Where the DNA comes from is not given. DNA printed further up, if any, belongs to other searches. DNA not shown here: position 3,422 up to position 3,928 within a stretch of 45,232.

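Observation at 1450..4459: KaiA-less kaiC-kaiB with tail-extended KaiC, translationally coupled to a Crp/Fnr-type regulator (candidate undescribed timer output)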

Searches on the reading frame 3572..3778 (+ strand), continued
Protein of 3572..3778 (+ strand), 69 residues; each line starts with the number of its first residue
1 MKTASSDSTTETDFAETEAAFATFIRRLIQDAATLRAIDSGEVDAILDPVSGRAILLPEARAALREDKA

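Call 89: find_encoding_contigs(protein=P0253, flank=3500, max_places=1)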
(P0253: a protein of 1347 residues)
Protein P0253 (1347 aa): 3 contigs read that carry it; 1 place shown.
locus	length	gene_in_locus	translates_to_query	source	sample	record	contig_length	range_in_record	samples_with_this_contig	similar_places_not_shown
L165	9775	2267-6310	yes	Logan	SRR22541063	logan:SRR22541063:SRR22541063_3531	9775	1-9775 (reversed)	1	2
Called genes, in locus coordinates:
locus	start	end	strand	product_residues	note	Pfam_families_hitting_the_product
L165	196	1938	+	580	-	PF03796:DnaB_C (faint), PF06745:ATPase, PF13481:AAA_25 (weak), PF13191:AAA_16 (faint), PF13481:AAA_25 (weak), PF23442:DUF7125 (weak), PF06745:ATPase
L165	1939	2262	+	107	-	PF07689:KaiB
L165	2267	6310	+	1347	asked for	PF00989:PAS, PF13188:PAS_8, PF08448:PAS_4, PF13426:PAS_9, PF08448:PAS_4, PF00989:PAS, PF13188:PAS_8, PF08448:PAS_4, +16 more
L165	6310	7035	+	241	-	PF00512:HisKA, PF02518:HATPase_c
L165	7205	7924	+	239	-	PF00072:Response_reg, PF00486:Trans_reg_C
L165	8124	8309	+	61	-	-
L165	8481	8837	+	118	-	-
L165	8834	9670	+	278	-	PF03631:Virul_fac_BrkB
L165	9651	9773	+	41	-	?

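Call 90: find_encoding_contigs(protein=P0261, flank=3500, max_places=1)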
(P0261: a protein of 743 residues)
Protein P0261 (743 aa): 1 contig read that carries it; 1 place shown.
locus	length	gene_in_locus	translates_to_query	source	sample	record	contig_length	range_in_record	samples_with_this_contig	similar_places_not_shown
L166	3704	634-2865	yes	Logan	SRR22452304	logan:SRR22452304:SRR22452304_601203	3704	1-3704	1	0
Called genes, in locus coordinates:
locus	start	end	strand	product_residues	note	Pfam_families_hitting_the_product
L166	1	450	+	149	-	?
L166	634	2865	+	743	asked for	PF00989:PAS, PF08447:PAS_3, PF08448:PAS_4, PF13426:PAS_9, PF00989:PAS, PF13426:PAS_9, PF08447:PAS_3, PF00990:GGDEF, +3 more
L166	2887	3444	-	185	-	PF03729:DUF308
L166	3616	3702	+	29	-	?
